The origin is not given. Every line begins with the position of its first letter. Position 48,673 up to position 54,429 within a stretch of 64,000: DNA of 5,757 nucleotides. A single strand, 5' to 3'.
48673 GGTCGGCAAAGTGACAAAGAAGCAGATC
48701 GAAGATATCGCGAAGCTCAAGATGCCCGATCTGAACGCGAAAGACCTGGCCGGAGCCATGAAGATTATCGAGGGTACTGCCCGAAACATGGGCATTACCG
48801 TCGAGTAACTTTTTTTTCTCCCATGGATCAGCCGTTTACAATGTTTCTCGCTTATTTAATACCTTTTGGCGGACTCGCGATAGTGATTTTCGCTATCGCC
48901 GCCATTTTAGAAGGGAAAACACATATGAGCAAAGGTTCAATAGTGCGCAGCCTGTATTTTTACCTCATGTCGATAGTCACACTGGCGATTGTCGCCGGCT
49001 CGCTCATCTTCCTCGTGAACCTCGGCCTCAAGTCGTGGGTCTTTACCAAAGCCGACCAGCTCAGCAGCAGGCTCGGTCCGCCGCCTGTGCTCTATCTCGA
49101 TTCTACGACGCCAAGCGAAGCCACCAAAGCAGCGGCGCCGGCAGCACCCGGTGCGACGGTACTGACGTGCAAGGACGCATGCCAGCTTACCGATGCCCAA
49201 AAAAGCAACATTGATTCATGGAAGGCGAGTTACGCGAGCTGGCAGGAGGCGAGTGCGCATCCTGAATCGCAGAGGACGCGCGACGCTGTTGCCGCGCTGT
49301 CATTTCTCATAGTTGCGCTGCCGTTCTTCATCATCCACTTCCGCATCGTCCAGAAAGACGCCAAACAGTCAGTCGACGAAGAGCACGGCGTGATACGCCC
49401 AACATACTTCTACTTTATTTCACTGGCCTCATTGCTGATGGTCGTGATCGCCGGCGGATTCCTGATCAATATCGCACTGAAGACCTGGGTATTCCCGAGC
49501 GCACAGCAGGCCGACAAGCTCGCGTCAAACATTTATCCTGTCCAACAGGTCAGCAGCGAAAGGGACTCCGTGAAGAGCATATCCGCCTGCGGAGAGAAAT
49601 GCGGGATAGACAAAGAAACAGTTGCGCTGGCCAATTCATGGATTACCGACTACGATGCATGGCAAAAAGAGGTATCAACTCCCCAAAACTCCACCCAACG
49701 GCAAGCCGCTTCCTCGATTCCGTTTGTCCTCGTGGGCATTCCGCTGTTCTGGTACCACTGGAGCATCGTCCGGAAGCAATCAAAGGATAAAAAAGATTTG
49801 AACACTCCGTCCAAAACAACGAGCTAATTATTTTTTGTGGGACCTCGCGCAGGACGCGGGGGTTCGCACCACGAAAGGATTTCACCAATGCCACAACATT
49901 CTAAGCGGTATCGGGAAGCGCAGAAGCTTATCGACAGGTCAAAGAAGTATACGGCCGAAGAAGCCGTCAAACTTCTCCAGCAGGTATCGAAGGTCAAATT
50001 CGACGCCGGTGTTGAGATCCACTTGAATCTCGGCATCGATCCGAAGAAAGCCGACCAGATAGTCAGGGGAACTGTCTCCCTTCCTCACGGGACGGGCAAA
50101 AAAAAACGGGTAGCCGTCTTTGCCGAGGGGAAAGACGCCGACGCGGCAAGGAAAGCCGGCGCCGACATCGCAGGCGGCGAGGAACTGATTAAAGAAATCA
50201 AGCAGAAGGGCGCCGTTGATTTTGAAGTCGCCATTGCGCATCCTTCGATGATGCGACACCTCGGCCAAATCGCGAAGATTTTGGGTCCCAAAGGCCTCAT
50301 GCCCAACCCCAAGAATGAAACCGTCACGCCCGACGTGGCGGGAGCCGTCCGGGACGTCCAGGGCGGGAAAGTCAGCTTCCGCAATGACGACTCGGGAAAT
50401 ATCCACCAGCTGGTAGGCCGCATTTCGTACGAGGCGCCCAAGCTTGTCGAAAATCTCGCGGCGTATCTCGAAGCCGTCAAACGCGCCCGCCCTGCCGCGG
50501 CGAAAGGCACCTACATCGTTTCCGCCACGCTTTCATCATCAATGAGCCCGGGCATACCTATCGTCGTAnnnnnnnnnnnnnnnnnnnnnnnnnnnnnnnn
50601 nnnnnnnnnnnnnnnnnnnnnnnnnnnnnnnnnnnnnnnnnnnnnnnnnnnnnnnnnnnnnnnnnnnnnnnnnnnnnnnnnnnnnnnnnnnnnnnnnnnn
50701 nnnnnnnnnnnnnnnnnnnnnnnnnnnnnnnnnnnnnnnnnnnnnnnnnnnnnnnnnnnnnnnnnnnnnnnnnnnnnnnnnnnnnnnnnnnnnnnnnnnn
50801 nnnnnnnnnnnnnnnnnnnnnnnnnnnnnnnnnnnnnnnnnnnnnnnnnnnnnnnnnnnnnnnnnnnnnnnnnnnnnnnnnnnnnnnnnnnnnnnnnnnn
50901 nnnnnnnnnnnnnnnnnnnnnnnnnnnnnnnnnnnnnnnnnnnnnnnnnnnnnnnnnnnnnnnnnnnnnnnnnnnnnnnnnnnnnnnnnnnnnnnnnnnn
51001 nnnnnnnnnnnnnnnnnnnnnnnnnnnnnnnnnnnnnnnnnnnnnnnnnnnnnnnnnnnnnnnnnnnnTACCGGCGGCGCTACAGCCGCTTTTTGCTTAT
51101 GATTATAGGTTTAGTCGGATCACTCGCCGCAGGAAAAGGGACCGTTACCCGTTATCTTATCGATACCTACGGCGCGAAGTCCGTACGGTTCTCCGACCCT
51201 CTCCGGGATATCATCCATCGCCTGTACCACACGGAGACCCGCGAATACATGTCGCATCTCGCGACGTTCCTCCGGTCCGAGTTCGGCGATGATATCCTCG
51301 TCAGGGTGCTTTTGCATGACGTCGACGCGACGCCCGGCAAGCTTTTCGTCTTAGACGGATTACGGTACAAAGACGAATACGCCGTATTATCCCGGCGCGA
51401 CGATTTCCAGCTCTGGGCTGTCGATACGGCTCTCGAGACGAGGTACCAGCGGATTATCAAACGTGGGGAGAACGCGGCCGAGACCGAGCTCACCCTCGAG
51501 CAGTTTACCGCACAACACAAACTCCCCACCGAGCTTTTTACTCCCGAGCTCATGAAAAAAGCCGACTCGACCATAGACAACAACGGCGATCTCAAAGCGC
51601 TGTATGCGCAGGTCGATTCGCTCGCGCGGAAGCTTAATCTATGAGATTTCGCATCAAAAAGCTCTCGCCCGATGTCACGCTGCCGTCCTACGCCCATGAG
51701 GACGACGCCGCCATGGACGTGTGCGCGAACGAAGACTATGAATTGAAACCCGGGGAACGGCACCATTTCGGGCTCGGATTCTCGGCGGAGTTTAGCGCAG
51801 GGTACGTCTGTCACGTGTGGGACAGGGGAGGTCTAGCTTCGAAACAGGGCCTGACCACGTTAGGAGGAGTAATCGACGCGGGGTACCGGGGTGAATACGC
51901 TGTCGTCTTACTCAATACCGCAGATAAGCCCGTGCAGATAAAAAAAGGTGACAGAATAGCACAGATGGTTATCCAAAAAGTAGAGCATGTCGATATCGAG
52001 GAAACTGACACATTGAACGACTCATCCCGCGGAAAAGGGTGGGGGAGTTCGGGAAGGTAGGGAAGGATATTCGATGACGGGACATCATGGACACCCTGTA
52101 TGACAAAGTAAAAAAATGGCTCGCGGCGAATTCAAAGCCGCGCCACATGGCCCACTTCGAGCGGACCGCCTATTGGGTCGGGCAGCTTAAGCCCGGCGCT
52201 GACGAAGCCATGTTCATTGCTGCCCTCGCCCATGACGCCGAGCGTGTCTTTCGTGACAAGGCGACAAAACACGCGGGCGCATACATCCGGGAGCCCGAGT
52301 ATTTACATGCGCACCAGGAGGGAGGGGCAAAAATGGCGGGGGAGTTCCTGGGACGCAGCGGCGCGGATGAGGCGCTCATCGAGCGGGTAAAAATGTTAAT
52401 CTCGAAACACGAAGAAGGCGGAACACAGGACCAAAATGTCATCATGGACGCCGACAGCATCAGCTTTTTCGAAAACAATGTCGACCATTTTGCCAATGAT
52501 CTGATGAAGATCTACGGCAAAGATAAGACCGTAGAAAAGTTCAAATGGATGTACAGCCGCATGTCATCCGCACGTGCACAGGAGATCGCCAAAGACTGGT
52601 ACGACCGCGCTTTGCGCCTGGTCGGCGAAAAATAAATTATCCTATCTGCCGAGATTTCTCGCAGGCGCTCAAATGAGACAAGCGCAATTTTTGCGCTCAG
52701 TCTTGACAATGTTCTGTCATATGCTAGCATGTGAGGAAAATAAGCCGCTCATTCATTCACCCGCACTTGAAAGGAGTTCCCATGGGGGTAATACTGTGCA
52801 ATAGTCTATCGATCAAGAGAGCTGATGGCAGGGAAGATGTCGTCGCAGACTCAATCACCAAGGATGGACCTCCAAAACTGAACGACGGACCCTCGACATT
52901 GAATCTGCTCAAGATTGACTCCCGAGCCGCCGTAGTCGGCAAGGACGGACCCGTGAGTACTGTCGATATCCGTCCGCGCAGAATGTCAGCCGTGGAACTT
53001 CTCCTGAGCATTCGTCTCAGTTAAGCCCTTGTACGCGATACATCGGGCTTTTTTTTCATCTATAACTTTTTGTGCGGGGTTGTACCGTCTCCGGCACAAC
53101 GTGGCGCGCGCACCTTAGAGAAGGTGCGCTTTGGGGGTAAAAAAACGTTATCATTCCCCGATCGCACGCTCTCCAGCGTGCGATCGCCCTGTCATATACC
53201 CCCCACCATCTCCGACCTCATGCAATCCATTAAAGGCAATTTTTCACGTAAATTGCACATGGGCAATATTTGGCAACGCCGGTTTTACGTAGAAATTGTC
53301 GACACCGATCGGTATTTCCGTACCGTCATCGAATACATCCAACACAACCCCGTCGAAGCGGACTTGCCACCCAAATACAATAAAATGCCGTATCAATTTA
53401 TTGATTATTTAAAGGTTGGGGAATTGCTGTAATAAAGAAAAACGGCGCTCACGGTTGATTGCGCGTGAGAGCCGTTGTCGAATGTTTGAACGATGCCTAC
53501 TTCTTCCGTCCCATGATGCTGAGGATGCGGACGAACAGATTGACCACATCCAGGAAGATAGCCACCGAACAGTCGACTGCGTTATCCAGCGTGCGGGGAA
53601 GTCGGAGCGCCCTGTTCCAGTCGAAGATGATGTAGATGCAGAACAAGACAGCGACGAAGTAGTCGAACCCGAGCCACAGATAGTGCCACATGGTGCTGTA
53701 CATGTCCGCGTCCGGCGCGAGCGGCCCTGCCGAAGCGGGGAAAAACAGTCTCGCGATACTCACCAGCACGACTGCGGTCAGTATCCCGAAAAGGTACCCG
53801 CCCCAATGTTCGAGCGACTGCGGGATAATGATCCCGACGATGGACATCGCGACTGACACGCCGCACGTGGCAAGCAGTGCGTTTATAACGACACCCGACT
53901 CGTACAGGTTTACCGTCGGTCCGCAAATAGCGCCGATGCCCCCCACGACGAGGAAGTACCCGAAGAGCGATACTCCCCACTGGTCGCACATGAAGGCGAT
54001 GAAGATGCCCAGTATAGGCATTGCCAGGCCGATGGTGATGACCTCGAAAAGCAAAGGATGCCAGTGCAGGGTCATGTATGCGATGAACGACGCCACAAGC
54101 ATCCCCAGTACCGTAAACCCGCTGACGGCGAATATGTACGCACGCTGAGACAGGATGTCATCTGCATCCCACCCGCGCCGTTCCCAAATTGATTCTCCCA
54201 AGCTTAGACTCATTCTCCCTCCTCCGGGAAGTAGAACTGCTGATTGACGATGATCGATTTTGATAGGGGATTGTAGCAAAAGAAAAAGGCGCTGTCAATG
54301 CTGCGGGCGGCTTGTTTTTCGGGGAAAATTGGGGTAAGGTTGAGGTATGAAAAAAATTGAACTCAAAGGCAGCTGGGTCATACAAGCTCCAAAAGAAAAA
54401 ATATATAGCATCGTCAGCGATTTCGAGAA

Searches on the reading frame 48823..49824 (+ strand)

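Call 69: search_protein_families(library=pfam, proteins=[window:48823-49824:+], max_evalue=0.00001)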
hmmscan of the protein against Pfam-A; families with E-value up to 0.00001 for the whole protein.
window:48823-49824:+ (334 aa): 1 family
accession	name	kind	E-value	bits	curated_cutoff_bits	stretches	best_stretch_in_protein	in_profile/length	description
PF18920.5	DUF5671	-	1.6e-18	67.3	28.4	1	145-225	36-112/132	Domain of unknown function (DUF5671)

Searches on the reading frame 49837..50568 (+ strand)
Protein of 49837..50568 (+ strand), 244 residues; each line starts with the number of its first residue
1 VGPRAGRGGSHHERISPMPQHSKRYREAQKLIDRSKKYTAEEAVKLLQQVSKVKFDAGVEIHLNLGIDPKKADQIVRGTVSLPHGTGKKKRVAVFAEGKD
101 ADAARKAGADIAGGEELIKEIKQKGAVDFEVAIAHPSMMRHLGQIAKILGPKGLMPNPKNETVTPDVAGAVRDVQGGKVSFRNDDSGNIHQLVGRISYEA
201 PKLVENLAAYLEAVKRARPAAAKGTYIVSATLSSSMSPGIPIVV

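Call 69: search_protein_families(library=pfam, proteins=[window:49837-50568:+], max_evalue=0.00001)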
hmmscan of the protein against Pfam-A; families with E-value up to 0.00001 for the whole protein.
window:49837-50568:+ (244 aa): 1 family
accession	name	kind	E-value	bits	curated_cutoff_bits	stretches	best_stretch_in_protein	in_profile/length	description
PF00687.26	Ribosomal_L1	-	2.8e-60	203.7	32.2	1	47-238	1-198/198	Ribosomal protein L1p/L10e family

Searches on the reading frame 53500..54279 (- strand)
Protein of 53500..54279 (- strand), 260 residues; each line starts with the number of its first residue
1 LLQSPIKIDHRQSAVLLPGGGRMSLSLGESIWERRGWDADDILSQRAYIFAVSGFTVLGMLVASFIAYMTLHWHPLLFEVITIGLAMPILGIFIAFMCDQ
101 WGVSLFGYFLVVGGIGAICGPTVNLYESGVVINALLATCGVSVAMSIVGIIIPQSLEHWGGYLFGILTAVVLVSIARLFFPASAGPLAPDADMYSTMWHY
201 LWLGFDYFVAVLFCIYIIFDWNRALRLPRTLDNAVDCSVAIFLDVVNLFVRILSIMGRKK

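Call 69: search_protein_families(library=pfam, proteins=[window:53500-54279:-], max_evalue=0.00001)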
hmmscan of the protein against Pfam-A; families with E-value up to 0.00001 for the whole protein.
window:53500-54279:- (260 aa): 1 family
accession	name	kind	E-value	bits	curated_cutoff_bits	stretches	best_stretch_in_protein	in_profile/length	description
PF01027.25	Bax1-I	-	1.4e-25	90.8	34.1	1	52-256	7-207/207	Inhibitor of apoptosis-promoting Bax1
